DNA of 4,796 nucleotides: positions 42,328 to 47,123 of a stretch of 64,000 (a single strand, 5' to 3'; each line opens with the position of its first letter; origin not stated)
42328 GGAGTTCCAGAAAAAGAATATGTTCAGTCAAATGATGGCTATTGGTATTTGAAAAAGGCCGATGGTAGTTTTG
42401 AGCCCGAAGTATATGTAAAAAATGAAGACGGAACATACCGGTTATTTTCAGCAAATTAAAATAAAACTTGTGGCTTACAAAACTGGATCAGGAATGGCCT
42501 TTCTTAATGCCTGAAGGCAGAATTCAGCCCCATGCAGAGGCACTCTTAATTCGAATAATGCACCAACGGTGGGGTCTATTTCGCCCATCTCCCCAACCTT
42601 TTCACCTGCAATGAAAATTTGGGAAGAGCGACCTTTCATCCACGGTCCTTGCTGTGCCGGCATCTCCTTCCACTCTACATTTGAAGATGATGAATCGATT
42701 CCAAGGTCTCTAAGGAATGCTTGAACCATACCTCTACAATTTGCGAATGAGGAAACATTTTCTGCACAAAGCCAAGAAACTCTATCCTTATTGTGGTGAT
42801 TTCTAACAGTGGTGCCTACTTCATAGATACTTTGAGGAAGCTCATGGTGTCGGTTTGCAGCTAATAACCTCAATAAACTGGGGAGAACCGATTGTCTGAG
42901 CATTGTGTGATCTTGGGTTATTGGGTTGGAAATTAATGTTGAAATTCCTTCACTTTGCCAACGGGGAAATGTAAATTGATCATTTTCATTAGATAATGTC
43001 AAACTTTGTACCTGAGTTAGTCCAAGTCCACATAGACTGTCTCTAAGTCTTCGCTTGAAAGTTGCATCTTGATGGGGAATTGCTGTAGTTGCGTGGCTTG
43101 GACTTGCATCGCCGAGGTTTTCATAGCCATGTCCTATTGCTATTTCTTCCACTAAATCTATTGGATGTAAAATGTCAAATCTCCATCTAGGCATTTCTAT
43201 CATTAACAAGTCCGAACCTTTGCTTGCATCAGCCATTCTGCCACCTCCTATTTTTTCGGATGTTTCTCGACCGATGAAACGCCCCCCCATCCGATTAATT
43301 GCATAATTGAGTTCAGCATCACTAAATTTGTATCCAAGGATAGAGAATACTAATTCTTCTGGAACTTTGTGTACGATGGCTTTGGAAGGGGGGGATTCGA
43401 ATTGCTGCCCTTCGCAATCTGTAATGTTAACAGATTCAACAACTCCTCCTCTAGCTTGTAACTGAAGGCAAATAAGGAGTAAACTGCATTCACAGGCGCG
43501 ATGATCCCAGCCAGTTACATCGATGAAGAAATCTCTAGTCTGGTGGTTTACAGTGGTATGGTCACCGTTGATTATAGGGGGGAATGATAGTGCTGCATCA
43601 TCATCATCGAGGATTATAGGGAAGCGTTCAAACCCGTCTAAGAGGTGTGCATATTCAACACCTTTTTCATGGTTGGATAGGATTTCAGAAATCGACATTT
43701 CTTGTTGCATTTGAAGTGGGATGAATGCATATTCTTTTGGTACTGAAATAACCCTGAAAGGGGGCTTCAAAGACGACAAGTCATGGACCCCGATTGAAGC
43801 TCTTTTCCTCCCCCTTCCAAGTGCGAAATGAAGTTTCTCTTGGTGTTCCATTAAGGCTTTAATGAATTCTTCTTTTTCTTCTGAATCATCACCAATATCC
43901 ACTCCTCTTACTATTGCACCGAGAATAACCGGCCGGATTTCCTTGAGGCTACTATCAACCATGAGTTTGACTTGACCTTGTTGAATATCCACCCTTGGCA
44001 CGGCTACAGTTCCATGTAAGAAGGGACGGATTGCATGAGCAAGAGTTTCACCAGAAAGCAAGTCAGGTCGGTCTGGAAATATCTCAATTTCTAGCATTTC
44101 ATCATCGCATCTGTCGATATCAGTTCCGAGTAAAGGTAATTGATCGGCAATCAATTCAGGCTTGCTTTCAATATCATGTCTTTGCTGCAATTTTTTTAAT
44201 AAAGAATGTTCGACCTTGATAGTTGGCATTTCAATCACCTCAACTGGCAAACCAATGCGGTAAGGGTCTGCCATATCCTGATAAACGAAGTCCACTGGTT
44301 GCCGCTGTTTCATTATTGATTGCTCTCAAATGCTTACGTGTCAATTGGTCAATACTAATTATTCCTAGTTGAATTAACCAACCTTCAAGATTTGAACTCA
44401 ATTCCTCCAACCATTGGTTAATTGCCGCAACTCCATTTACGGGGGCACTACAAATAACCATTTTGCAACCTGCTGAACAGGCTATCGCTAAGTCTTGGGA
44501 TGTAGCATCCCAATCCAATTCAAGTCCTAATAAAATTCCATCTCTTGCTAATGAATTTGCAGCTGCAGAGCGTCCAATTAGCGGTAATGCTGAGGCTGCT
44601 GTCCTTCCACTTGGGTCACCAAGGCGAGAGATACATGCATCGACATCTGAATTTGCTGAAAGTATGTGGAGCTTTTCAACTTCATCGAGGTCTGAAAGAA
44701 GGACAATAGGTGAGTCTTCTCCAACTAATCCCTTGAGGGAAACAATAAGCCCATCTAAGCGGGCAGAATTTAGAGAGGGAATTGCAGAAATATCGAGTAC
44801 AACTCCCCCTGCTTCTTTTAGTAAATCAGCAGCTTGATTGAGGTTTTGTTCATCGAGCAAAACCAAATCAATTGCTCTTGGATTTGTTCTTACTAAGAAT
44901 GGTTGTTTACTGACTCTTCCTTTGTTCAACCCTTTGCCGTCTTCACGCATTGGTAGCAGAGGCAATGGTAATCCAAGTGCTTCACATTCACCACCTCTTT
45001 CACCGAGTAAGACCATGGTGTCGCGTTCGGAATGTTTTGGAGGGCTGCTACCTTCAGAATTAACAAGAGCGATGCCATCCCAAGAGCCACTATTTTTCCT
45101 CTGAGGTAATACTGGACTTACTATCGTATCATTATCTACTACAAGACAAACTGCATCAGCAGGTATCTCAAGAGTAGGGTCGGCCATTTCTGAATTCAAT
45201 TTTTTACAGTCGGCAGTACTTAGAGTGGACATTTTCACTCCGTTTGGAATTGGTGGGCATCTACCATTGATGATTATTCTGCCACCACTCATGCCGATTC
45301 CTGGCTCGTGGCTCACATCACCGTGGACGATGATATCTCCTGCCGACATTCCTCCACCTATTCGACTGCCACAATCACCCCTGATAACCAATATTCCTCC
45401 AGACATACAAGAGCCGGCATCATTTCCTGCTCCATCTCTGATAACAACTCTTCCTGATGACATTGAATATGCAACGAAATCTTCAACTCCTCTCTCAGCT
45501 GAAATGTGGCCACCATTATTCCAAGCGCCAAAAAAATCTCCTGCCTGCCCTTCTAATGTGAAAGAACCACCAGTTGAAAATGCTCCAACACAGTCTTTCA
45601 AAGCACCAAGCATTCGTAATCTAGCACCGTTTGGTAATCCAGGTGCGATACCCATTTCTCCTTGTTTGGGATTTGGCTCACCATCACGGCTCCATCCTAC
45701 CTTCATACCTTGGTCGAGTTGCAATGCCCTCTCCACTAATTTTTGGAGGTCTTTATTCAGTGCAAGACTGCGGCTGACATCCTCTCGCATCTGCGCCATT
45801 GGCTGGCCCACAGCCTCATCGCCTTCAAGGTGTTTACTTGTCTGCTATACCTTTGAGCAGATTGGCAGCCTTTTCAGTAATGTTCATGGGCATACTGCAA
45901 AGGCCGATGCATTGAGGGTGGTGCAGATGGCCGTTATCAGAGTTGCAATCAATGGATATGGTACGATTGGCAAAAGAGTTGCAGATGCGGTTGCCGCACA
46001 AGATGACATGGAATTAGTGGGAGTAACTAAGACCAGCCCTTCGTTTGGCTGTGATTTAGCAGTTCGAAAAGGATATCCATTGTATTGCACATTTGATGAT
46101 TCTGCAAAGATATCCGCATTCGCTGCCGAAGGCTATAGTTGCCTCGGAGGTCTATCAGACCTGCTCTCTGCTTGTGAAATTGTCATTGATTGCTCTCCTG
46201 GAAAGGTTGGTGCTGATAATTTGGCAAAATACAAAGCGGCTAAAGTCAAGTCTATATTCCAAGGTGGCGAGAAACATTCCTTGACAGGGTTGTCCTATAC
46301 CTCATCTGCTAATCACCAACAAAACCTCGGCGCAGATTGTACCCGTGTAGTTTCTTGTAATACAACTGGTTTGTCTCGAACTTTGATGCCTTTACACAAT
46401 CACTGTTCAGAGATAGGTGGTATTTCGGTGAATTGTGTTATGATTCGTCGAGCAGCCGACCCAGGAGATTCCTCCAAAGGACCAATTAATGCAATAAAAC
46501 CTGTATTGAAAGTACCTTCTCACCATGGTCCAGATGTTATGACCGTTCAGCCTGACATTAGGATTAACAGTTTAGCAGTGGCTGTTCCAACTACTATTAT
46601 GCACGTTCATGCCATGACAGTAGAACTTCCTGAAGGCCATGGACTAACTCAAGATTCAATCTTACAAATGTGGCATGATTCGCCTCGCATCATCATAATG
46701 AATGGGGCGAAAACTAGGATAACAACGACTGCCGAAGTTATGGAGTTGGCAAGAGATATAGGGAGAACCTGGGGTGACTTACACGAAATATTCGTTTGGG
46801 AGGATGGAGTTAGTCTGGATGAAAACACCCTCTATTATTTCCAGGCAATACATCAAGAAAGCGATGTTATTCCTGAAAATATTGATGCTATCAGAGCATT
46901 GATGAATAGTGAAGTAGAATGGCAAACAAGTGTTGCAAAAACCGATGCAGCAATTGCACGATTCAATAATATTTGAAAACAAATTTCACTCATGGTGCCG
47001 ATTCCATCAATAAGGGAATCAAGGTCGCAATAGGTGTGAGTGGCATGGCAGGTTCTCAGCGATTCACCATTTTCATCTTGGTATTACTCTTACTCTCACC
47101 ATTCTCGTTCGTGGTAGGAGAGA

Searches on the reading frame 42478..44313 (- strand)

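Call 24: search_protein_families(library=pfam, proteins=[window:42478-44313:-], max_evalue=0.001)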
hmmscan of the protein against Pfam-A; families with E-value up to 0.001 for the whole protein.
window:42478-44313:- (612 aa): 4 families
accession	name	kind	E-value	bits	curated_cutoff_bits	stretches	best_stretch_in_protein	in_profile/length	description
PF17759.6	tRNA_synthFbeta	-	4.4e-31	108.5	22.4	1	405-599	6-213/214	Phenylalanyl tRNA synthetase beta chain CLM domain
PF03484.21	B5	-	7e-13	49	28.6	1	322-397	8-67/67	tRNA synthetase B5 domain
PF03483.22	B3_4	-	3.2e-07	30.6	29.3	1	151-272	35-130/174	B3/4 domain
PF18262.7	PhetRS_B1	-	0.00097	19.8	26.8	0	67-99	49-81/83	Phe-tRNA synthetase beta subunit B1 domain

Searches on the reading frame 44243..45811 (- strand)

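Call 24: search_protein_families(library=pfam, proteins=[window:44243-45811:-], max_evalue=0.001)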
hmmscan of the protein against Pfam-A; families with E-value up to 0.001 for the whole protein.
window:44243-45811:- (523 aa): 1 family
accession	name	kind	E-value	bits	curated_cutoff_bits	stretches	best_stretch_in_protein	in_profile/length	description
PF01493.24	GXGXG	-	4.3e-08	33.4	32.5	1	59-182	27-163/190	GXGXG motif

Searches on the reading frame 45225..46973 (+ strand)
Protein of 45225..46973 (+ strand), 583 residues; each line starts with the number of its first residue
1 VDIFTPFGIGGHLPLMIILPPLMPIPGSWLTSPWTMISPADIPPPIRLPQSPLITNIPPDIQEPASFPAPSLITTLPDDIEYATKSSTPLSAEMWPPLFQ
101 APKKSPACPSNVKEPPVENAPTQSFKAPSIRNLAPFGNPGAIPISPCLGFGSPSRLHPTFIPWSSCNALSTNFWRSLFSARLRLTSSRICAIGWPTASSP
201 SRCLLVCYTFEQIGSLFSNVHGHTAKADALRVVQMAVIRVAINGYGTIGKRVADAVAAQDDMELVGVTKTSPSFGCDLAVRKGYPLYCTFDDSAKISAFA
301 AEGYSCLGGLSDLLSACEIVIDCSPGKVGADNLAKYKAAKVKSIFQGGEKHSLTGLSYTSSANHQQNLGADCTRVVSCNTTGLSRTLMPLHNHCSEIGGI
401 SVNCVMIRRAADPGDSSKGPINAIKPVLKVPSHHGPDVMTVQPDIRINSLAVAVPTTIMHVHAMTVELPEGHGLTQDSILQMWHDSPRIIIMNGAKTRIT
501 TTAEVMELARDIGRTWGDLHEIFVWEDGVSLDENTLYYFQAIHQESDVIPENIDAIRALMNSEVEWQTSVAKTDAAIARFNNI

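Call 24: search_protein_families(library=pfam, proteins=[window:45225-46973:+], max_evalue=0.001)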
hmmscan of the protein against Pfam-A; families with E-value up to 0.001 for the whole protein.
window:45225-46973:+ (583 aa): 3 families
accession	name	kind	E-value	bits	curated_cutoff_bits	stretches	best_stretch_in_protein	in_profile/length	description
PF02800.25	Gp_dh_C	-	2.2e-16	60.3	24.4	1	399-541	13-157/158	Glyceraldehyde 3-phosphate dehydrogenase, C-terminal domain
PF00044.30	Gp_dh_N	-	5.1e-06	27.1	31.7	1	238-270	1-33/101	Glyceraldehyde 3-phosphate dehydrogenase, NAD binding domain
PF01113.26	DapB_N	-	2.1e-05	25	25.6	1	238-344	1-95/124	Dihydrodipicolinate reductase, N-terminus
